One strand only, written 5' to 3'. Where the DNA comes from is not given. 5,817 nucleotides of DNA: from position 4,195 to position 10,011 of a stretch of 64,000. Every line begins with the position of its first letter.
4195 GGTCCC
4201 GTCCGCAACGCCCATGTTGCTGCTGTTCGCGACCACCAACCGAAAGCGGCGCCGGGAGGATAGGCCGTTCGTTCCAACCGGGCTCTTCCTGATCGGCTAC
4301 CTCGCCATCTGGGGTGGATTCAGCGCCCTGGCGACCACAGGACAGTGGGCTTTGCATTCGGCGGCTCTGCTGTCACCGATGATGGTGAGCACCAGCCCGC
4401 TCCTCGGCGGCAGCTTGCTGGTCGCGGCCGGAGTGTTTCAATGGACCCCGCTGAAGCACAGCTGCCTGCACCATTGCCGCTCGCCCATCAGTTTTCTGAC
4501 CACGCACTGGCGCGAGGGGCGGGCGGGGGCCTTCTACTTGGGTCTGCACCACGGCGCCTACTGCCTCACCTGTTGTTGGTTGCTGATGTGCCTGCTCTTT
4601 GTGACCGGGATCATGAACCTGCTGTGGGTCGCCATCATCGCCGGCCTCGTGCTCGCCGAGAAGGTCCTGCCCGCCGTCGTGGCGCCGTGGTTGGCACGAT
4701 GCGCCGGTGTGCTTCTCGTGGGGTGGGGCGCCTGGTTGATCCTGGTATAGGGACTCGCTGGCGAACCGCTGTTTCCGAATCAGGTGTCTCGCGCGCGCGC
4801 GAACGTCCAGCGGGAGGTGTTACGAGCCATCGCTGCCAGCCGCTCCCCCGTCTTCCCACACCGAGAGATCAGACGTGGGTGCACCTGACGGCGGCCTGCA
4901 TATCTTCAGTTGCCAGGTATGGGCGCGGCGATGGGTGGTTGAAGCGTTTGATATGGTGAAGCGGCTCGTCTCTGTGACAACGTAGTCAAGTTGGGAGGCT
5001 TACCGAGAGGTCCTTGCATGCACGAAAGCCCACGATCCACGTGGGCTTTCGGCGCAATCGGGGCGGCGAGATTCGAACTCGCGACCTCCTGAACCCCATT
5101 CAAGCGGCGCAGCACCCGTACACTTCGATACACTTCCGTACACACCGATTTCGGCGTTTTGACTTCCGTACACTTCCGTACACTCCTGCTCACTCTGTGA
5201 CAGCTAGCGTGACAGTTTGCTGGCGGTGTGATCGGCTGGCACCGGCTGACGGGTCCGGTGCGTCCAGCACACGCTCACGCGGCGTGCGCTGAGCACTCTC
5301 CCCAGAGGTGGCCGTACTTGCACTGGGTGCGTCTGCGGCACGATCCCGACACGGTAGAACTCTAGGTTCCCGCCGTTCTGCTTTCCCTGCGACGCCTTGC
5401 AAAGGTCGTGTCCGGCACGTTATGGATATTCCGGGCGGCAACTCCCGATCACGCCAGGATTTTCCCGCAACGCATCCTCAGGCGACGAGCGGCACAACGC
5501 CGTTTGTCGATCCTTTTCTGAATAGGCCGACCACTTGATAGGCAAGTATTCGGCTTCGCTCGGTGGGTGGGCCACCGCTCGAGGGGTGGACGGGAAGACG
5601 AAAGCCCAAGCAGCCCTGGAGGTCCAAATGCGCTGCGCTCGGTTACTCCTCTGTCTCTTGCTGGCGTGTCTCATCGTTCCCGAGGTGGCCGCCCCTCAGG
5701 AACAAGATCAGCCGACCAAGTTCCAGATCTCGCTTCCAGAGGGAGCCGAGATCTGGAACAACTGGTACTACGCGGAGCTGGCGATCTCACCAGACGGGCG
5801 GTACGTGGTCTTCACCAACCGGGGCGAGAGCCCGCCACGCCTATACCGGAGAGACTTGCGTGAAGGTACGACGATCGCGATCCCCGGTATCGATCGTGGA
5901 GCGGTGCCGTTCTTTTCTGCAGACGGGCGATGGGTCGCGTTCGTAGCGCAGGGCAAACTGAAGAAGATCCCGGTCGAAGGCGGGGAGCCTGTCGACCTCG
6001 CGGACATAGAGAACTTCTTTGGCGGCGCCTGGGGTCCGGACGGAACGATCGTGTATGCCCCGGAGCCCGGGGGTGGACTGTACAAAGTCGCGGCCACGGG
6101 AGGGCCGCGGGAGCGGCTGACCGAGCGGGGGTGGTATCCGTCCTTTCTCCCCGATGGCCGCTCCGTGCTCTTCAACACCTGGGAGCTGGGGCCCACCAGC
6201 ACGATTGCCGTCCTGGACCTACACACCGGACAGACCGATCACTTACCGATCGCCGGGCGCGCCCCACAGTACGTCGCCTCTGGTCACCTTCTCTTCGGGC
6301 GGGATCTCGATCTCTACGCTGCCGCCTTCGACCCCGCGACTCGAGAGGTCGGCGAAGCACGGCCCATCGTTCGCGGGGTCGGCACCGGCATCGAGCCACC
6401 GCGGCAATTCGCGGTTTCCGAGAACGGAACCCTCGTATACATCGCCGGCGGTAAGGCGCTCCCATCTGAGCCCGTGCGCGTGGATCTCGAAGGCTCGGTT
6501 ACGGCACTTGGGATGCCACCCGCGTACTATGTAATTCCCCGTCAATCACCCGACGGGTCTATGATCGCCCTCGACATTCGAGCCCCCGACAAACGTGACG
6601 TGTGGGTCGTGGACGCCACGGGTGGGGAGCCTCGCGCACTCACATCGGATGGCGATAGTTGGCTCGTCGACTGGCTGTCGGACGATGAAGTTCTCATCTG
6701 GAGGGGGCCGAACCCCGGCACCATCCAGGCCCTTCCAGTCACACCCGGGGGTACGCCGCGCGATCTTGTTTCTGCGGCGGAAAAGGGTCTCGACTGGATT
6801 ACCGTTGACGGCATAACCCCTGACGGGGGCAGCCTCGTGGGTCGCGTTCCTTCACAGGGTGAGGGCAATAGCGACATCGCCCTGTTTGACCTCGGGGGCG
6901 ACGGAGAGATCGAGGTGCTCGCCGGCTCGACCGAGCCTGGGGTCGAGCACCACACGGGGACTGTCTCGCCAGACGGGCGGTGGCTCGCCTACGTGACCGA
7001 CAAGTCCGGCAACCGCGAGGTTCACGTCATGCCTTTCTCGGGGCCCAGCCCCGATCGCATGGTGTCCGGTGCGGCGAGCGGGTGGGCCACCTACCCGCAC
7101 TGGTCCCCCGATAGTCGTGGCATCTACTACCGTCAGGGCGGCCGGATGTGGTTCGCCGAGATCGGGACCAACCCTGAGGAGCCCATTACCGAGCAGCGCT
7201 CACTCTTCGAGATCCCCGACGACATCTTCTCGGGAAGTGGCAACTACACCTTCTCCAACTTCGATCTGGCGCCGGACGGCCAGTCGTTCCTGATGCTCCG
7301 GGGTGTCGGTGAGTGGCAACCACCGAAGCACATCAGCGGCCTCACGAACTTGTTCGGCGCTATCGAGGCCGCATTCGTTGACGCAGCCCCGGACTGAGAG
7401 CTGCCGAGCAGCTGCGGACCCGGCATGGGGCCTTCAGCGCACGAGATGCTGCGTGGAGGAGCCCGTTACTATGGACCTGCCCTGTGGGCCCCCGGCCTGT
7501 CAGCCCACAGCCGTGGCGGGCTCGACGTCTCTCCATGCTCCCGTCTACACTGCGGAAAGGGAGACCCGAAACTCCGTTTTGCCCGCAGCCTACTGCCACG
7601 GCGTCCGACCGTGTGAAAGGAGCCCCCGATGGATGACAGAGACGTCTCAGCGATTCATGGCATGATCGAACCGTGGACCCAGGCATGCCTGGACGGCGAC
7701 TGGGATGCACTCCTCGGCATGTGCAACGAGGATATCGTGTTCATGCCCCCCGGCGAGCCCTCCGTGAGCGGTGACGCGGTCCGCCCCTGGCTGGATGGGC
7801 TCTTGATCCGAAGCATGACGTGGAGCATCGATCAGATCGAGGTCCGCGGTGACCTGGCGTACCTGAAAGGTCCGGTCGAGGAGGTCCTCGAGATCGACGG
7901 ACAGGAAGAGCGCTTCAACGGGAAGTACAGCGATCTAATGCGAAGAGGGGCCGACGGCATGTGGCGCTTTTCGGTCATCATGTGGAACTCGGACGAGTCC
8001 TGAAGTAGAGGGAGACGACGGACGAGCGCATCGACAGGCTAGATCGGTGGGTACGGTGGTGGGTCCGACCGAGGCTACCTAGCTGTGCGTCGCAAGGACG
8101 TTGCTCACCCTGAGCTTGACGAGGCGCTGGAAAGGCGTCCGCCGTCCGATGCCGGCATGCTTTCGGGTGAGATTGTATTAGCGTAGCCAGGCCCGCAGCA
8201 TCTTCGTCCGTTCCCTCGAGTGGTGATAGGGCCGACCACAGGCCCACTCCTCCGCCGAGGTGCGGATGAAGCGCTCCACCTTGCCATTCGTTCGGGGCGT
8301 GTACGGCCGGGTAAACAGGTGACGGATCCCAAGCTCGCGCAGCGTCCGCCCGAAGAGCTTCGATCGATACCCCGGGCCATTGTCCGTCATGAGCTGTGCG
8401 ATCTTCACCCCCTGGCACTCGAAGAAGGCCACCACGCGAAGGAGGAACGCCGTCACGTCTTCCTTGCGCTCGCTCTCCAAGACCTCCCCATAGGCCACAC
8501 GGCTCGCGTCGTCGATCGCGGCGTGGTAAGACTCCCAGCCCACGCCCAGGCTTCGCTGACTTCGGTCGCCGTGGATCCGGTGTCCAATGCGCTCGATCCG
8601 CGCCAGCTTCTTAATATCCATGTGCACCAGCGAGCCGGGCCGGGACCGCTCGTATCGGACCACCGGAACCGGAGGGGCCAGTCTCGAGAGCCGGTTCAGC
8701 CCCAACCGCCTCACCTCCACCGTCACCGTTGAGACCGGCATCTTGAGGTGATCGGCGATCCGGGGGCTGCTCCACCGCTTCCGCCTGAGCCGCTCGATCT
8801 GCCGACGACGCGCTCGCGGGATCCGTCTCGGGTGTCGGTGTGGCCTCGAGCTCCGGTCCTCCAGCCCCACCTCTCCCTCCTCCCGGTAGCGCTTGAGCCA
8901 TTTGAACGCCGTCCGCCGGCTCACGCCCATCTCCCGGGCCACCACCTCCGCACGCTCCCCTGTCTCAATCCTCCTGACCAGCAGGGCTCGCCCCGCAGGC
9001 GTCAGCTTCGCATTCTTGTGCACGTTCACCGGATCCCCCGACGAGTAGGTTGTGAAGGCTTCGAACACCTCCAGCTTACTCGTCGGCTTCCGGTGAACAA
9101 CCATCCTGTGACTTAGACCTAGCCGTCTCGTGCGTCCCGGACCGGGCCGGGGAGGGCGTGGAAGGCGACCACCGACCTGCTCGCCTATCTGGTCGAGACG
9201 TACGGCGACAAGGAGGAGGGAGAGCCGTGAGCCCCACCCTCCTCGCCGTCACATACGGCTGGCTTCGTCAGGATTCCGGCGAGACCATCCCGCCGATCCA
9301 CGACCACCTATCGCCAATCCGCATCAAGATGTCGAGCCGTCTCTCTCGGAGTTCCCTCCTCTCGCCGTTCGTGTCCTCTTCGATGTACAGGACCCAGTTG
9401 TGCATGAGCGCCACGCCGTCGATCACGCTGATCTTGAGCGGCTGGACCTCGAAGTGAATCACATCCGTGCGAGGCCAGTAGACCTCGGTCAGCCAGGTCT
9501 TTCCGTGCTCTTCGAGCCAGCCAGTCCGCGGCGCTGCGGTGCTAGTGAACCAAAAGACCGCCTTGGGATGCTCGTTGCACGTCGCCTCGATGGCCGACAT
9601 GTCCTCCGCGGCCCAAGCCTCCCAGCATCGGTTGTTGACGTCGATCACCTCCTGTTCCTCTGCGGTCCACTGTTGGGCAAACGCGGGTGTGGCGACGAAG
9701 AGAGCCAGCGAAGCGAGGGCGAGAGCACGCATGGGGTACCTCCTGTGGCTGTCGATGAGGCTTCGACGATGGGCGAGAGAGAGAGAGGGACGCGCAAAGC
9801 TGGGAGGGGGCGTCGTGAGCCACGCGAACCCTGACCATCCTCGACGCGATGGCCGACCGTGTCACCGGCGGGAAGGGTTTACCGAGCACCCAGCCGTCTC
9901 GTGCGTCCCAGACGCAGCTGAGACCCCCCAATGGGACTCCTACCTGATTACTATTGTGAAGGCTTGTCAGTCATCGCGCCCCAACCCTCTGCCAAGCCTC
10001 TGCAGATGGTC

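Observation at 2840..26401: Array of eight same-orientation tRNA-Pro(GGG) 3'-half copies dividing ~24 kb into small integrase-less gene cassettes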

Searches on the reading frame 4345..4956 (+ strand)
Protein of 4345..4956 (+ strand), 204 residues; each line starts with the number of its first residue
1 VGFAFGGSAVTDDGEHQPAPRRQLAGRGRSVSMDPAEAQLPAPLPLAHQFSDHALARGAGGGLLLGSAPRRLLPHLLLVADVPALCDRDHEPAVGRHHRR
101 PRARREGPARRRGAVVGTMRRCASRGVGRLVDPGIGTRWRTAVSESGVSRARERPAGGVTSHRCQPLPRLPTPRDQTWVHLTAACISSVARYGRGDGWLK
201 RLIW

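Call 7: search_protein_families(library=pfam, proteins=[window:4345-4956:+], max_evalue=0.01)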
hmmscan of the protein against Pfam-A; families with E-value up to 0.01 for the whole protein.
window:4345-4956:+ (204 aa): 0 families

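Call 75: search_protein_families(library=pfam, proteins=[window:4345-4956:+], max_evalue=1)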
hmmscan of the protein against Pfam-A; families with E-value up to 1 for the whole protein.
window:4345-4956:+ (204 aa): 0 families

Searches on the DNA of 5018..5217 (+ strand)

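Call 55: search_dna_similar(query=window:5018-5217:+, collection=plasmids, mode=distant, max_rows=10)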
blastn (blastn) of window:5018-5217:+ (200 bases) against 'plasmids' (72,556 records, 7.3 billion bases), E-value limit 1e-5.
No match.

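Call 56: search_dna_similar(query=window:5018-5217:+, collection=phages, mode=distant, max_rows=10)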
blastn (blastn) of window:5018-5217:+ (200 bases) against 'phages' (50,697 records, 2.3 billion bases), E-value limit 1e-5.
Records with a match: 4; places in all: 4; records where one place covers at least 80% of the query: 0.
Best place of each record, by identity: 90-95% 2; 80-90% 2.
By first word of the organism name: Bacteriophage 3; Achromobacter 1.
By host as written in the record: - 3; Achromobacter sp. 1.
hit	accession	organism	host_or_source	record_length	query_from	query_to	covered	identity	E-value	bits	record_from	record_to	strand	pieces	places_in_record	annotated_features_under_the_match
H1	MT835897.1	Bacteriophage sp.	human fecal samples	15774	38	89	26%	86.5%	6e-8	64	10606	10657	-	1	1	record has no annotation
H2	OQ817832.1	Achromobacter phage CF418P1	Achromobacter sp.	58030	41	86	23%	87.0%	2e-6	57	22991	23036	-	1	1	hypothetical protein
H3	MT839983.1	Bacteriophage sp.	human fecal samples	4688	48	89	21%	90.5%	7e-7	59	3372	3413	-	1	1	record has no annotation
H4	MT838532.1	Bacteriophage sp.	human fecal samples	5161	50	89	20%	92.5%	7e-7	60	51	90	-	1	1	record has no annotation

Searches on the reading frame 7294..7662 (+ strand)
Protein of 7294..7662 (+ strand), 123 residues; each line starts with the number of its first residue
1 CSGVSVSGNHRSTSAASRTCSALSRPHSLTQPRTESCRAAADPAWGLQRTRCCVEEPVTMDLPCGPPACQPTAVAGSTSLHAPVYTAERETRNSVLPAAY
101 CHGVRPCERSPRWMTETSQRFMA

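Call 75: search_protein_families(library=pfam, proteins=[window:7294-7662:+], max_evalue=1)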
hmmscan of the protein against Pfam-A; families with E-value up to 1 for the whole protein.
window:7294-7662:+ (123 aa): 1 family
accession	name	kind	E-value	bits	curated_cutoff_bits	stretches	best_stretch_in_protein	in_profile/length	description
PF23999.1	CUSTOS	-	0.024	14.6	27.4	1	33-62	22-51/264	CUSTOS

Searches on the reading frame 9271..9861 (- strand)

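Call 75: search_protein_families(library=pfam, proteins=[window:9271-9861:-], max_evalue=1)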
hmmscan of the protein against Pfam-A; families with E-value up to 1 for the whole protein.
window:9271-9861:- (197 aa): 2 families
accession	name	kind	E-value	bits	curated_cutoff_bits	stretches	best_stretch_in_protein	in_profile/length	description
PF14534.12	DUF4440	-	5.5e-06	27.2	25.2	1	74-186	3-105/107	Domain of unknown function (DUF4440)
PF08332.16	CaMKII_AD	-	0.0052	17.4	22.1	1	68-189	1-120/128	Calcium/calmodulin dependent protein kinase II association domain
